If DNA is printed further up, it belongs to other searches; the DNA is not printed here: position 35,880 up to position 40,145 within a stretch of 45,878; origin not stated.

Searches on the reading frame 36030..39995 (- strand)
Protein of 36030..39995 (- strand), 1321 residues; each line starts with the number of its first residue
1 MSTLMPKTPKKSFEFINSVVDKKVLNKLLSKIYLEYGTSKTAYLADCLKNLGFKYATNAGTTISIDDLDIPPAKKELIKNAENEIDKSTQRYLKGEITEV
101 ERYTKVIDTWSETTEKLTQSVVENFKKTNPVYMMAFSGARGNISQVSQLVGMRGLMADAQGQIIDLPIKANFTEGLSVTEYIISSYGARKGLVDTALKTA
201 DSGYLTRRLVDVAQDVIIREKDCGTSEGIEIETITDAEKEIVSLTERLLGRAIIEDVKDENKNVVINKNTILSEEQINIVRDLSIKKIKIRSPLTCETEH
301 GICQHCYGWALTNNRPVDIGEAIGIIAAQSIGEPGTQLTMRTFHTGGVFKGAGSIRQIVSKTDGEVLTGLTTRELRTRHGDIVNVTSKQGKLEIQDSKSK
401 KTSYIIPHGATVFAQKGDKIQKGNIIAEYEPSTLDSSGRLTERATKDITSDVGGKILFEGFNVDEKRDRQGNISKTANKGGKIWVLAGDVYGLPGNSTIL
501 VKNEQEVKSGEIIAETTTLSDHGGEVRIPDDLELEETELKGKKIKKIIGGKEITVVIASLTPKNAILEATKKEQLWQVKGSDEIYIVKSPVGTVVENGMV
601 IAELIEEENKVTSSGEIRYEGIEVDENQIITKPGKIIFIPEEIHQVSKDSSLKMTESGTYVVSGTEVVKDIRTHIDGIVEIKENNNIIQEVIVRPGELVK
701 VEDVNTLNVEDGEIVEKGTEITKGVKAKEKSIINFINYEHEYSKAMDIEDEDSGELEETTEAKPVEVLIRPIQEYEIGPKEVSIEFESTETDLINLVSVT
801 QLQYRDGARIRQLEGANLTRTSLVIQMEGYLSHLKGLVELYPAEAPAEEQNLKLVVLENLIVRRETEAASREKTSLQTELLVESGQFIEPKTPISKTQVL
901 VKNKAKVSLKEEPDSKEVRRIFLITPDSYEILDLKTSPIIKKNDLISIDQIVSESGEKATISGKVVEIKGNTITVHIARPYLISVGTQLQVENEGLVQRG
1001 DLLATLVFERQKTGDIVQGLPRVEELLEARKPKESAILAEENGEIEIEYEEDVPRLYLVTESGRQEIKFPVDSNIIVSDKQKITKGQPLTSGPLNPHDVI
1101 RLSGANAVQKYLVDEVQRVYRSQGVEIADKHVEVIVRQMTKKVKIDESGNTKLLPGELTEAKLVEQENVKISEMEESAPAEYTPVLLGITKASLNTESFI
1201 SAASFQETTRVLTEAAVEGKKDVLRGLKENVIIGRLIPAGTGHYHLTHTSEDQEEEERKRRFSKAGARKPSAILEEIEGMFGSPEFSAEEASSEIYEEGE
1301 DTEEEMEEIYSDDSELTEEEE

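Call 60: search_protein_families(library=pfam, proteins=[window:36030-39995:-])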
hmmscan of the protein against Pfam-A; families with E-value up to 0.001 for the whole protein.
window:36030-39995:- (1321 aa): 4 families
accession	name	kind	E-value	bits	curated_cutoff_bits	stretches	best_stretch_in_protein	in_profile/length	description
PF04998.22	RNA_pol_Rpb1_5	-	1e-57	196.1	28.5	1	175-1195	1-265/267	RNA polymerase Rpb1, domain 5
PF05000.22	RNA_pol_Rpb1_4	-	1.7e-18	66.9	24.8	1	97-172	1-106/107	RNA polymerase Rpb1, domain 4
PF04983.23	RNA_pol_Rpb1_3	-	4e-09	37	28.9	1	18-68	112-162/162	RNA polymerase Rpb1, domain 3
PF21668.3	RPOC_hybrid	-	7.4e-08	32.6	27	0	396-430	34-70/102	DNA-directed RNA polymerase subunit beta', hybrid domain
